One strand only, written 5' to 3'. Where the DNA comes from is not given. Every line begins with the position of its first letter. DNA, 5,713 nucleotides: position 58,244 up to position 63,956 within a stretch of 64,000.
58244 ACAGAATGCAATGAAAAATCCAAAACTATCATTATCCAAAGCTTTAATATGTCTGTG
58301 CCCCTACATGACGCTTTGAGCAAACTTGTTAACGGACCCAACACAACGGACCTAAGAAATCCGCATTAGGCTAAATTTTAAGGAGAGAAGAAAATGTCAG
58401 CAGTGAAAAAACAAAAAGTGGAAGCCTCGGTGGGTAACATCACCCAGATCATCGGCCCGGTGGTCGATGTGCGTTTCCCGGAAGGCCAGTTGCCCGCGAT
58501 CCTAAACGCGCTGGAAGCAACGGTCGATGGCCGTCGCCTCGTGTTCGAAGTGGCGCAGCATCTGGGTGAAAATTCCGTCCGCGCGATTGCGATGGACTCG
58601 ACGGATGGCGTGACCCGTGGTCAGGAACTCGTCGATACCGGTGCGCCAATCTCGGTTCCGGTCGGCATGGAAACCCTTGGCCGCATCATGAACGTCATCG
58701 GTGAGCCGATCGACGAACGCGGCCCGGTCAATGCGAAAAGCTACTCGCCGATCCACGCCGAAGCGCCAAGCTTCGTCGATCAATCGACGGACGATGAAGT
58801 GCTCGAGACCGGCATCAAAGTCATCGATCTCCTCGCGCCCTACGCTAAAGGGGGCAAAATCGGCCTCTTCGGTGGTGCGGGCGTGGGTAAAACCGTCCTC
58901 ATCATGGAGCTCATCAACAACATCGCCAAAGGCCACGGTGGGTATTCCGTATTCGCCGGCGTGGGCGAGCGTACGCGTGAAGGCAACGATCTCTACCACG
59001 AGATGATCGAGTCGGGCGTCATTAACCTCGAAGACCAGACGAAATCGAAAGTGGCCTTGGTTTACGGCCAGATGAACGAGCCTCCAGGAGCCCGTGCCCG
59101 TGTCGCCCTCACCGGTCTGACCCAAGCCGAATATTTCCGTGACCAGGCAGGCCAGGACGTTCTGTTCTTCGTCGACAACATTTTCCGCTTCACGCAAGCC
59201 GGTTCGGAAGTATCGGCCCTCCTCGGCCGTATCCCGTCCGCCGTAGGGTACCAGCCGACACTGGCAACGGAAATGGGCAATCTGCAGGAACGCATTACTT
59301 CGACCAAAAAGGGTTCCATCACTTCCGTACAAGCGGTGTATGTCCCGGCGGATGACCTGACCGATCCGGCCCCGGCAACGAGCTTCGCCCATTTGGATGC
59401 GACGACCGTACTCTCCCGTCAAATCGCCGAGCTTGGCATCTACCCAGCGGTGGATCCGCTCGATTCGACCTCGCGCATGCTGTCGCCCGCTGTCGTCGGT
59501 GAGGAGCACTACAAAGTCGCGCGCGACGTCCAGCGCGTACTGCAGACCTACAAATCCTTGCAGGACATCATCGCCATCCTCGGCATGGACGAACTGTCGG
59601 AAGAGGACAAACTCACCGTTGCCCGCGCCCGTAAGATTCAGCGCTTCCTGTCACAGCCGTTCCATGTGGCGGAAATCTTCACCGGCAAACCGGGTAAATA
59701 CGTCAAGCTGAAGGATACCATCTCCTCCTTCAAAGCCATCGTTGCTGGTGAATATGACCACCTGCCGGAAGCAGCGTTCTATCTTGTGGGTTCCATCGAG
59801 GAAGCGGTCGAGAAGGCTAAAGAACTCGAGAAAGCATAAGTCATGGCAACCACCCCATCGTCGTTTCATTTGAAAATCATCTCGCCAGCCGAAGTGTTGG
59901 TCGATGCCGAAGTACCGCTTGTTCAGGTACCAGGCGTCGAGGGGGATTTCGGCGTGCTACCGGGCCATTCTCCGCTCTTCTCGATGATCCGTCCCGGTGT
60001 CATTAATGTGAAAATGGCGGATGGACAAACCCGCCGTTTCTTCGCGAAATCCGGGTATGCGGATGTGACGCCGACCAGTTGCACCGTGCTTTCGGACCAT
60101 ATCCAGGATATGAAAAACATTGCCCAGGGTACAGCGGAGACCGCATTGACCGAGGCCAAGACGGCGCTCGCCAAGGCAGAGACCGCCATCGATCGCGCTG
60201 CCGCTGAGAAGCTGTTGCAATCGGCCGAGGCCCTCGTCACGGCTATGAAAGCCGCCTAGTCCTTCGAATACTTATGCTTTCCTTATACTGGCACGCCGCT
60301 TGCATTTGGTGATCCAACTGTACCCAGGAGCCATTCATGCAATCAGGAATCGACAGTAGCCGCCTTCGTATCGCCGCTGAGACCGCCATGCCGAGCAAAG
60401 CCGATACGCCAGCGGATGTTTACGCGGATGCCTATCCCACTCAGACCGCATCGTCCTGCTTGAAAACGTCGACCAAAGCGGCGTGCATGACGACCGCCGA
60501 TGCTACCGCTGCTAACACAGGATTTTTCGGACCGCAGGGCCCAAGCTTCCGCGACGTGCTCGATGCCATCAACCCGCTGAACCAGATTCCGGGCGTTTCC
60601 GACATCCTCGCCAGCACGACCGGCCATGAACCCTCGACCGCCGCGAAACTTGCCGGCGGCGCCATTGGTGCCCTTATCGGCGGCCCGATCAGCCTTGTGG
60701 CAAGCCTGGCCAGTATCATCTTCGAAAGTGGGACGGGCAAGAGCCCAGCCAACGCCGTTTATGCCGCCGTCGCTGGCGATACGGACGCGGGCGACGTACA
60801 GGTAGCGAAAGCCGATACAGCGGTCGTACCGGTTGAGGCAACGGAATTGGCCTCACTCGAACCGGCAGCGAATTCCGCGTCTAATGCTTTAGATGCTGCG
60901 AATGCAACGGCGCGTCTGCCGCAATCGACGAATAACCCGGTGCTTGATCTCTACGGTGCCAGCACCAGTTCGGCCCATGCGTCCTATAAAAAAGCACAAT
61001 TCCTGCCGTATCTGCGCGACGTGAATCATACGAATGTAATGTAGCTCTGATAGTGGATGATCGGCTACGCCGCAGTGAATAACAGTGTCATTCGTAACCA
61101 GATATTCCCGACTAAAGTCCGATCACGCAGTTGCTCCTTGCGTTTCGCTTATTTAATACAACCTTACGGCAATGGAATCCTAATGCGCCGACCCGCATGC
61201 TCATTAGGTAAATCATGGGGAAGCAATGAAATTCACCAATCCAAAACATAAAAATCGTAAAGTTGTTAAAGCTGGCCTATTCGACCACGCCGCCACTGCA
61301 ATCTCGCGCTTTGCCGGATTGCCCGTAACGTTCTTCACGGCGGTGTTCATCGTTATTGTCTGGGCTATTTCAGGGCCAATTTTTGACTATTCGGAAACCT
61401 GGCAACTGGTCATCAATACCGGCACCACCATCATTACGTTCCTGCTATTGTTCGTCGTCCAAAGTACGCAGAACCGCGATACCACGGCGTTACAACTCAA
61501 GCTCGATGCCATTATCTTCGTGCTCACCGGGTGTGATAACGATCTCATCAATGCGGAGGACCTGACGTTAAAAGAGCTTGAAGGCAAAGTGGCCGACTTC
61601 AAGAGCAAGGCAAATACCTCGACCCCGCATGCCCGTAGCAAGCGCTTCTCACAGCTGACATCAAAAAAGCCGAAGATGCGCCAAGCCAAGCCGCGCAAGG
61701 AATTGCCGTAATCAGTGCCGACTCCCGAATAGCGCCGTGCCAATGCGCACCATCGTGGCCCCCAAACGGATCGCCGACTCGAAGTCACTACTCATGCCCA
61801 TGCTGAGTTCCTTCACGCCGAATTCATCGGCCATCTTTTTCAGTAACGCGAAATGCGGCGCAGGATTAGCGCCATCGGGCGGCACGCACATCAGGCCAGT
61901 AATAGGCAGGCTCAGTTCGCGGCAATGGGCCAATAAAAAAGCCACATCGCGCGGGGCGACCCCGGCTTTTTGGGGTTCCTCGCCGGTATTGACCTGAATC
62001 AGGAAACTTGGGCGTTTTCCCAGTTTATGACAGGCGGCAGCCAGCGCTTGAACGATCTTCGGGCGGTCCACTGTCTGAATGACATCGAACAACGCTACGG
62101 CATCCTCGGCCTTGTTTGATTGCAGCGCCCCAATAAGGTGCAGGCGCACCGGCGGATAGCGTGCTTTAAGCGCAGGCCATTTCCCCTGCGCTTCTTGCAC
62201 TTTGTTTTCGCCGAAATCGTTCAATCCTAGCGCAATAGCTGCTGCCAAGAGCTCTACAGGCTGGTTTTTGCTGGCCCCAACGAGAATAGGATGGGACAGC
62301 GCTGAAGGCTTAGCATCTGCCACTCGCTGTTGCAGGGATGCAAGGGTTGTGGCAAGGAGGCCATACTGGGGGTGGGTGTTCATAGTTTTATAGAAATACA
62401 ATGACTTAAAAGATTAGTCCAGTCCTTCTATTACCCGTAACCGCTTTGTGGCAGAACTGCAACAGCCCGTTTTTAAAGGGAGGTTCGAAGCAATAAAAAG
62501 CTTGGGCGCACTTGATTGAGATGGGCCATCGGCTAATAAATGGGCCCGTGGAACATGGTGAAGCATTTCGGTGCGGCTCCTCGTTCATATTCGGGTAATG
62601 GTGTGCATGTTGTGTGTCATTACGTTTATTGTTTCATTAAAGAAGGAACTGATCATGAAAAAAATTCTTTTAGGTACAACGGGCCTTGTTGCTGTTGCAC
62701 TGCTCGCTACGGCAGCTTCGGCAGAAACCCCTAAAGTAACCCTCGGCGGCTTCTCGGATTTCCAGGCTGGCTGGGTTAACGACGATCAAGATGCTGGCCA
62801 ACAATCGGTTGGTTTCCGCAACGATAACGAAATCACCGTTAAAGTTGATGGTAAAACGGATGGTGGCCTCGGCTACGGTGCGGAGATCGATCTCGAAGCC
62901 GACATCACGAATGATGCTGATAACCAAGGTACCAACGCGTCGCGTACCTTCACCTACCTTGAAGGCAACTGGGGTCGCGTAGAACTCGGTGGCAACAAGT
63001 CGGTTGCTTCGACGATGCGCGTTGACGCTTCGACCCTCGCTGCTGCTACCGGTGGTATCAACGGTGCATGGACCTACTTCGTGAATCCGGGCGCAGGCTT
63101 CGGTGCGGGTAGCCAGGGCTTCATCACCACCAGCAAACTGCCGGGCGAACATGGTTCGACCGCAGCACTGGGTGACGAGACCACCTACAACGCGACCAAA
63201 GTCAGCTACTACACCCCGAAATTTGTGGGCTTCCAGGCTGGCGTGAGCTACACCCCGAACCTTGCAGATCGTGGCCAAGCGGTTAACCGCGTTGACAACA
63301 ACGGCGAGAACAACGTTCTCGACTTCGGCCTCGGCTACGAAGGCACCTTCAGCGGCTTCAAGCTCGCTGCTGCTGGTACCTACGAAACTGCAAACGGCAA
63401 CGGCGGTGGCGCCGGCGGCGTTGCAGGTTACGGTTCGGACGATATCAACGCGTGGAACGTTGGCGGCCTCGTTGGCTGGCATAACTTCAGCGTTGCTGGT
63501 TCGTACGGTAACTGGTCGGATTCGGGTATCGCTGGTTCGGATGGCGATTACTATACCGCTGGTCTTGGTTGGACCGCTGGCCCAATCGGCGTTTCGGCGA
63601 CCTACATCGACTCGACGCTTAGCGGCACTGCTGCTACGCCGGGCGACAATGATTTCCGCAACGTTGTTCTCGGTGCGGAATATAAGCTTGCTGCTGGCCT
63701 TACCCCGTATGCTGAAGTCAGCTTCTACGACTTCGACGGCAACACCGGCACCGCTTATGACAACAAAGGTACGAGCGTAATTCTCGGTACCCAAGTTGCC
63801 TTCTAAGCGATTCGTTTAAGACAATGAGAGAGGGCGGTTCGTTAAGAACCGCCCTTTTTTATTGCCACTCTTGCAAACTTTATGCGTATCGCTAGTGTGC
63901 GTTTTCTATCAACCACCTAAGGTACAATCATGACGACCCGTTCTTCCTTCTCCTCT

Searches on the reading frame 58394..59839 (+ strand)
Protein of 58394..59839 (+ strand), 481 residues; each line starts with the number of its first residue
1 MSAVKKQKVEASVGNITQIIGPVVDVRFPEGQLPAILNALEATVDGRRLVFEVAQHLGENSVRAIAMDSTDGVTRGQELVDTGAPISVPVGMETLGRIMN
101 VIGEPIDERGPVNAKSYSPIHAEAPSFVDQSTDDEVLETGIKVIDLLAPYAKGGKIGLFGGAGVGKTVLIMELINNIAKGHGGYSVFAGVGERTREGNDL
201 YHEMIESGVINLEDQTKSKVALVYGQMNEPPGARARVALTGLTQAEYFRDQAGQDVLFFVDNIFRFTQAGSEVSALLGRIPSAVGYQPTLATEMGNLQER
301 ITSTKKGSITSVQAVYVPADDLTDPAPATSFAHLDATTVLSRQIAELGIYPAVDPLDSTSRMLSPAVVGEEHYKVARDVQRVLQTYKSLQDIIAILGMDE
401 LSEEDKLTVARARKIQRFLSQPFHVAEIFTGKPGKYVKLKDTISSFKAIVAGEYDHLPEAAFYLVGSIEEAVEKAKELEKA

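Call 40: find_homologous_proteins(query=window:58394-59839:+, max_evalue=1e-100)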
Query window:58394-59839:+ (481 aa): 8000 proteins with E <= 1e-100 among 8000 candidates; the best 120 are listed.
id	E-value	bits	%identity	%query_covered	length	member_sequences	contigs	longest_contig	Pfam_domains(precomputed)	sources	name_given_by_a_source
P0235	0.0e+0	1342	-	-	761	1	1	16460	PF02874.30,PF00006.32,PF22919.2,PF03193.23,PF00931.29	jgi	-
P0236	0.0e+0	1043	100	100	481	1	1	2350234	PF02874.30,PF00006.32,PF22919.2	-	-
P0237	0.0e+0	1042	100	100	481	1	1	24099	PF02874.30,PF00006.32,PF22919.2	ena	-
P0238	0.0e+0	1033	99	99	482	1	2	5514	PF02874.30,PF00006.32,PF22919.2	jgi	jgi:F-type H+-transporting ATPase subunit beta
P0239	0.0e+0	1033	99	100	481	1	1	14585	PF02874.30,PF00006.32,PF22919.2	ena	-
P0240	0.0e+0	1032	99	100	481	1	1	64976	PF02874.30,PF00006.32,PF22919.2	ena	-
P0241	0.0e+0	1023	98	100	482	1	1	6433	PF02874.30,PF00006.32,PF22919.2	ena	-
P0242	2.6e-294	994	95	99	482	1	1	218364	PF02874.30,PF00006.32,PF22919.2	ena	-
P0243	4.7e-293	990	95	99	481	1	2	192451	PF02874.30,PF00006.32,PF22919.2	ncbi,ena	-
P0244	5.1e-293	990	94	100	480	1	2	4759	PF02874.30,PF00006.32,PF22919.2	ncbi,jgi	jgi:F-type H+-transporting ATPase subunit beta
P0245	1.2e-292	988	94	100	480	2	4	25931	PF02874.30,PF00006.32,PF22919.2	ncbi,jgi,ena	jgi:F-type H+-transporting ATPase subunit beta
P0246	2.8e-292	987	95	100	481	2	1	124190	PF02874.30,PF00006.32,PF22919.2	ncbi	-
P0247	3.5e-292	987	94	99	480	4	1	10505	PF02874.30,PF00006.32,PF22919.2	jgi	-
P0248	1.2e-291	985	94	99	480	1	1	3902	PF02874.30,PF00006.32,PF22919.2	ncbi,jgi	jgi:F-type H+-transporting ATPase subunit beta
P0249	4.3e-291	983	94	100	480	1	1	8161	PF02874.30,PF00006.32,PF22919.2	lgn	-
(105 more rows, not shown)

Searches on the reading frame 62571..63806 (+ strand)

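Call 66: search_protein_families(library=pfam, proteins=[window:62571-63806:+], max_evalue=0.00001)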
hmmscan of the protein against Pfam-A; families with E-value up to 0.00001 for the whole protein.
window:62571-63806:+ (411 aa): 1 family
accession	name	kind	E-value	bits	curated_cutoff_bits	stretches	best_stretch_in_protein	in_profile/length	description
PF13609.12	Porin_4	-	1.8e-45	156.5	27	1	39-391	2-310/310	Gram-negative porin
